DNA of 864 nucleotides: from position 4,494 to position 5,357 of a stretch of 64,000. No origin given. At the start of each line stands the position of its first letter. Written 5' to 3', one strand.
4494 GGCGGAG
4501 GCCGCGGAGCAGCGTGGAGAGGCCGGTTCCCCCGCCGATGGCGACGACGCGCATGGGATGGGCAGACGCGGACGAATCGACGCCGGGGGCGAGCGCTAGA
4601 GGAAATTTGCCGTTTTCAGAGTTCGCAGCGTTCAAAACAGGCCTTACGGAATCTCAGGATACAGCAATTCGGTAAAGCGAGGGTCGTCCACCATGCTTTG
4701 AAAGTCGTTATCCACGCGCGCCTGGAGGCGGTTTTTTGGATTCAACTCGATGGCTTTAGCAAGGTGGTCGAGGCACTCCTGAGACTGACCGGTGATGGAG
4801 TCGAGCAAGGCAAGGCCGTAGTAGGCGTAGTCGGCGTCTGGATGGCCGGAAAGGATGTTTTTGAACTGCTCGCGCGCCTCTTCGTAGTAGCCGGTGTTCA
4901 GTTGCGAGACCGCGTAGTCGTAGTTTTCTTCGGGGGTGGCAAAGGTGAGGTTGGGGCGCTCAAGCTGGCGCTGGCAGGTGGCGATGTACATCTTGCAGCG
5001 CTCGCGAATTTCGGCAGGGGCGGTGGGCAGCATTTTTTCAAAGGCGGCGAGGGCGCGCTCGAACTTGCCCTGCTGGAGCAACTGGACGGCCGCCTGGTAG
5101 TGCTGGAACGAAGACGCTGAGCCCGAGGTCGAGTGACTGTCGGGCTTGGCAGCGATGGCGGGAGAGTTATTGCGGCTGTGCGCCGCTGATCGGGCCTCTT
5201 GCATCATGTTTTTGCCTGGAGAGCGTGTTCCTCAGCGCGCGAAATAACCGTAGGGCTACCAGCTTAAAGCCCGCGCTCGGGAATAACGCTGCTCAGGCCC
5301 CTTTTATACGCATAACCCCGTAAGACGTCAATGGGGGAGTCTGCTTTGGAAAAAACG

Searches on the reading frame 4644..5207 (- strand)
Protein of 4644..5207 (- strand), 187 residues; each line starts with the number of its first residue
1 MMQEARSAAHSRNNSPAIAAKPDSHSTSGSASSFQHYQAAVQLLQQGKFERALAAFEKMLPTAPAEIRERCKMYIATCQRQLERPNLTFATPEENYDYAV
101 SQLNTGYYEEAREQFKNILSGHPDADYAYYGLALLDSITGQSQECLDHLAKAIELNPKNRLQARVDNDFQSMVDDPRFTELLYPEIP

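Call 13: search_protein_families(library=pfam, proteins=[window:4644-5207:-], max_evalue=0.001)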
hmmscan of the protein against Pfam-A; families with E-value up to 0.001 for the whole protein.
window:4644-5207:- (187 aa): 14 families
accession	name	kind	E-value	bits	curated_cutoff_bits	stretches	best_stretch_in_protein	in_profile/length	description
PF07719.23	TPR_2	-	1.6e-11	43.8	27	0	127-159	2-34/34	Tetratricopeptide repeat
PF13428.12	TPR_14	-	1.1e-09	38.4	23.5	0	92-134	1-43/44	Tetratricopeptide repeat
PF00515.34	TPR_1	-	4.5e-08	33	27.8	0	128-159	3-34/34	Tetratricopeptide repeat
PF14559.12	TPR_19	-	1.4e-07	32.2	25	0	108-161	7-61/68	Tetratricopeptide repeat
PF13424.12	TPR_12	-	1.5e-06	28.7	30.1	1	107-156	25-75/77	Tetratricopeptide repeat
PF13181.12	TPR_8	-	3.7e-06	27.1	25.7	0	128-159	3-34/34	Tetratricopeptide repeat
PF13432.12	TPR_16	-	6.4e-06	27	32.7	0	100-135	5-40/65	Tetratricopeptide repeat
PF14561.12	TPR_20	-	2.8e-05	24.8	25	0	122-157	18-53/90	Tetratricopeptide repeat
PF07721.20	TPR_4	-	3e-05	24.6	27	0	36-57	4-25/26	Tetratricopeptide repeat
PF13371.12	TPR_9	-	4.1e-05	24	35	0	44-70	6-32/73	Tetratricopeptide repeat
PF22860.2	DUF7017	-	0.00019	21.9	27.5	0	95-170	4-78/141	Domain of unknown function (DUF7017)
PF13525.12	YfiO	-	0.00025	21.3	25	0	91-128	4-41/203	Outer membrane lipoprotein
PF12895.13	ANAPC3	-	0.00075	20.2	27.2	0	36-83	27-70/82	Anaphase-promoting complex, cyclosome, subunit 3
PF13414.12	TPR_11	-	0.00095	19.2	26.8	0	106-134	8-36/42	TPR repeat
